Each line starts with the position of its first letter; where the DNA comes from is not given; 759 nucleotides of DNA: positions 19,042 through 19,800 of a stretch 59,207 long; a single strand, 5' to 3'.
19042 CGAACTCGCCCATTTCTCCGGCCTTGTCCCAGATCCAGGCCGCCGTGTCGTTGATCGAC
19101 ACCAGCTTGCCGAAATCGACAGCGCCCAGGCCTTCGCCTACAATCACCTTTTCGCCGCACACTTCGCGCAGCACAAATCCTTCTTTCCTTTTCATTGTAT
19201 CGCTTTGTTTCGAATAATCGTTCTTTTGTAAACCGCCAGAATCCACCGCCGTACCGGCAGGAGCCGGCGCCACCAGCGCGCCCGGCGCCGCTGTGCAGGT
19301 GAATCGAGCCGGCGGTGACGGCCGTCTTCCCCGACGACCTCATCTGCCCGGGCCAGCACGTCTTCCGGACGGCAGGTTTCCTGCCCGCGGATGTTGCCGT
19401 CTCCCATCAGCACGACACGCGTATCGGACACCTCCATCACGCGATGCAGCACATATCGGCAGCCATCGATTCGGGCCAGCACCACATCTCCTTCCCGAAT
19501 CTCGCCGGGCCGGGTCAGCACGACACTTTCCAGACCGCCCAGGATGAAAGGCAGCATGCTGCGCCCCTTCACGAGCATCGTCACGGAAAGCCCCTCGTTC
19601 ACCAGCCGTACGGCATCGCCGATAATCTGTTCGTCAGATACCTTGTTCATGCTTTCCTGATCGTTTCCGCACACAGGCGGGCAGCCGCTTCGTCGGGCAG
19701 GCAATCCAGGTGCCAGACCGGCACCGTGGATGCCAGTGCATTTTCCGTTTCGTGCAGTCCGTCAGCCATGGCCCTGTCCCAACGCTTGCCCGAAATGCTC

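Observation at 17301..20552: Coupled HprK-like kinase / S24-S26 peptidase / PqqD / ABC-exporter operon with no visible substrate: RiPP-like logic without a known core enzyme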

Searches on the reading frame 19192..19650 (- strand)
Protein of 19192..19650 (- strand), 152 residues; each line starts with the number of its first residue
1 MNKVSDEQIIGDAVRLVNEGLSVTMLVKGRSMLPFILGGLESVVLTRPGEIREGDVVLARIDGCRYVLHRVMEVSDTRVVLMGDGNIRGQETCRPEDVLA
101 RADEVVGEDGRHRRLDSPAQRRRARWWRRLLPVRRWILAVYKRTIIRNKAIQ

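Call 3: search_protein_families(library=pfam, proteins=[window:19192-19650:-], max_evalue=0.1)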
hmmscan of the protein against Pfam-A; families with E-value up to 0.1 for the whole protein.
window:19192-19650:- (152 aa): 1 family
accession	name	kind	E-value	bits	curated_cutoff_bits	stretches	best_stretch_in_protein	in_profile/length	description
PF00717.28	Peptidase_S24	-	4.8e-05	23.5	23.3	1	24-82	37-92/116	Peptidase S24-like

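Call 4: search_protein_families(library=ncbifam, proteins=[window:19192-19650:-], max_evalue=0.1)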
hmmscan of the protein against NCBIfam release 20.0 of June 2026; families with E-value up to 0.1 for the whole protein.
window:19192-19650:- (152 aa): 2 families
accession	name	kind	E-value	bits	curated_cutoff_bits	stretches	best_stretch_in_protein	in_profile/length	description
TIGR02228.1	sigpep_I_arch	equivalog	9.5e-07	28.8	51.85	1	23-102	32-118/158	signal peptidase I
TIGR00498.1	lexA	equivalog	0.023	14.3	110.95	1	21-82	114-173/203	transcriptional repressor LexA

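Call 31: search_protein_families(library=padloc, proteins=[window:19192-19650:-], max_evalue=0.01)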
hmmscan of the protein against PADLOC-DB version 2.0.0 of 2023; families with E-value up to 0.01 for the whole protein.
window:19192-19650:- (152 aa): 0 families

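Call 35: find_homologous_proteins(query=window:19192-19650:-, max_evalue=0.001)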
Query window:19192-19650:- (152 aa): 3050 proteins with E <= 0.001 among 3299 candidates; the best 120 are listed.
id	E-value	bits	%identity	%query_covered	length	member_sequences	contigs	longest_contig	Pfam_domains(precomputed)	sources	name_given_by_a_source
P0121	7.2e-92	323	99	100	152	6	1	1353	-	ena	-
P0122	3.3e-80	285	88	100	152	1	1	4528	-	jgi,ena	-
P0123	5.7e-80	284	89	99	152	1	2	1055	-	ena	-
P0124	2.2e-79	282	87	100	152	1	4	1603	-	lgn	-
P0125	5.7e-79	281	87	100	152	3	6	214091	-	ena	-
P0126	1.1e-78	280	88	100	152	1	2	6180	PF00717.29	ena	-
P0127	1.8e-78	279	88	100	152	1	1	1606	-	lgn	-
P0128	1.9e-78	279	88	100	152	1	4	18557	-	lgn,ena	-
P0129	2.0e-78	279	87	99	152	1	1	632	-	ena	-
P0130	2.8e-78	279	88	100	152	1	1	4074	-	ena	-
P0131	3.6e-78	278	85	100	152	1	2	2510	-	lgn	-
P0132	4.6e-78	278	86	100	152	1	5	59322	PF00717.29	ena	-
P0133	5.2e-78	278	86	100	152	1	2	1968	PF00717.29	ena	-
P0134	7.5e-78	277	88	100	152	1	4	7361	-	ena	-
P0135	1.9e-77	276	87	100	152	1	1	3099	-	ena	-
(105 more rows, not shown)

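Call 46: search_solved_structures(query=window:19192-19650:-, max_evalue=10, show_alignments=3)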
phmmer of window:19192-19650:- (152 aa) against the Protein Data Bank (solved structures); distinct sequences matched with E-value up to 10: 0.

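Call 53: predict_structure(alignment_id=A2)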
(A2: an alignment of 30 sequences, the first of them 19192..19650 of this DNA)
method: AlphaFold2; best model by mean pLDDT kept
length: 152 residues; sequences in the alignment: 30
mean_pLDDT: 78.6   pTM: 0.73
mean pLDDT of the five models: 78.6, 78.6, 72.7, 50.4, 47.0
residues with pLDDT >= 90: 40; 70-90: 75; 50-70: 30; < 50: 7
segments of 3 or more residues with pLDDT < 50: 147-152
pLDDT, mean of each block of 10 residues (from residue 1): 76 92 77 57 88 90 83 93 74 92 85 81 76 71 52 41
secondary structure, 60 per line:
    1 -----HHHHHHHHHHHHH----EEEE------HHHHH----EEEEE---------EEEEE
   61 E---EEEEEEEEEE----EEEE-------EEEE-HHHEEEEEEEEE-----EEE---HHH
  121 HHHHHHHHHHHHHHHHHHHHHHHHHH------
elements in order: H6-18 E23-26 H33-37 E42-46 E56-61 E65-74 E79-82 E90-93 E98-106 E112-114 H118-146
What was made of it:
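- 19192..19650 (-): lppS-like leader peptidase, 152 aa, of clan SF (S24/S26) and the archaeal/SipW Ser-His type. It has no N-terminal membrane anchor. It has an N-terminal helix and a basic amphipathic C-terminal helix. The AF2 model has pLDDT 78.6, with helix 6-18 and helix 118-146 (call 53).
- On LexA/UmuD-type self-cleaving S24 proteins: Only 30 residues precede Ser31, and they form a helix (call 53).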

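Call 57: fold_search(model_id=the predicted structure, library=pdb)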
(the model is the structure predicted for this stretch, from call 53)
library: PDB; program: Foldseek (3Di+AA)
matches with E <= 10: 1072; with E <= 0.001: 1
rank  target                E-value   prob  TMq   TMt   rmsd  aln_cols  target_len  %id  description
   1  6a2q                  7.8e-04  1.00  0.42  0.61   5.3        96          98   26  Mycobacterium tuberculosis LexA C-domain I (released 2019-01-23)
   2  6a2t                  1.0e-03  1.00  0.43  0.63   3.4        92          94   22  Mycobacterium tuberculosis LexA C-domain K197A (released 2019-01-23)
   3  6a2r_A                1.0e-03  1.00  0.42  0.60   5.2        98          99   24  Mycobacterium tuberculosis LexA C-domain II (released 2019-01-23)
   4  3k2z_B                1.6e-03  1.00  0.44  0.35   3.3        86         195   24  Crystal structure of a LexA protein from Thermotoga maritima (released 2010-10-06)
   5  6a2s_A                2.7e-03  1.00  0.43  0.61   4.6        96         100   25  Mycobacterium tuberculosis LexA C-domain S160A (released 2019-01-23)
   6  3k2z_A                3.6e-03  1.00  0.43  0.35   3.3        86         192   24  Crystal structure of a LexA protein from Thermotoga maritima (released 2010-10-06)
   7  3k3r_F                5.7e-03  1.00  0.44  0.39   5.5        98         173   18  Unrefined crystal structure of a LexA-DNA complex (released 2010-08-18)
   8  3k3r_E                5.7e-03  1.00  0.41  0.36   4.0        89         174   19  Unrefined crystal structure of a LexA-DNA complex (released 2010-08-18)
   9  3jso_A                7.2e-03  0.99  0.36  0.30   5.7        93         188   22  Classic Protein With a New Twist: crystal structure of a LexA repressor DNA complex (released 2010-08-18)
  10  2ho0                  9.2e-03  1.00  0.43  0.50   4.0        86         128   17  Structure of a Hyper-cleavable Monomeric Fragment of Phage Lambda Repressor Containing the Cleavage Site Region (released 2006-09-19)
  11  8gmt_A                9.7e-03  1.00  0.41  0.60   5.6       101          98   19  Structure of UmuD in complex with RecA filament (released 2022-12-21)
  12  3jsp_A                1.2e-02  1.00  0.39  0.31   5.3        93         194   20  Classic Protein With a New Twist: crystal structure of a LexA repressor DNA complex (released 2010-08-18)
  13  1jhf_B                1.2e-02  0.99  0.36  0.47   5.6        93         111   22  LEXA G85D MUTANT (released 2001-09-19)
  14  7jvt_D                1.5e-02  1.00  0.35  0.27   2.7        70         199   16  Crystal structure of a lambda-186 hybrid repressor (released 2021-09-08)
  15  7jvt_C                1.6e-02  1.00  0.35  0.28   2.5        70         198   16  Crystal structure of a lambda-186 hybrid repressor (released 2021-09-08)
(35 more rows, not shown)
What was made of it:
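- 19192..19650 (-): Foldseek hits LexA, UmuD, cI and SpsB (call 57).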
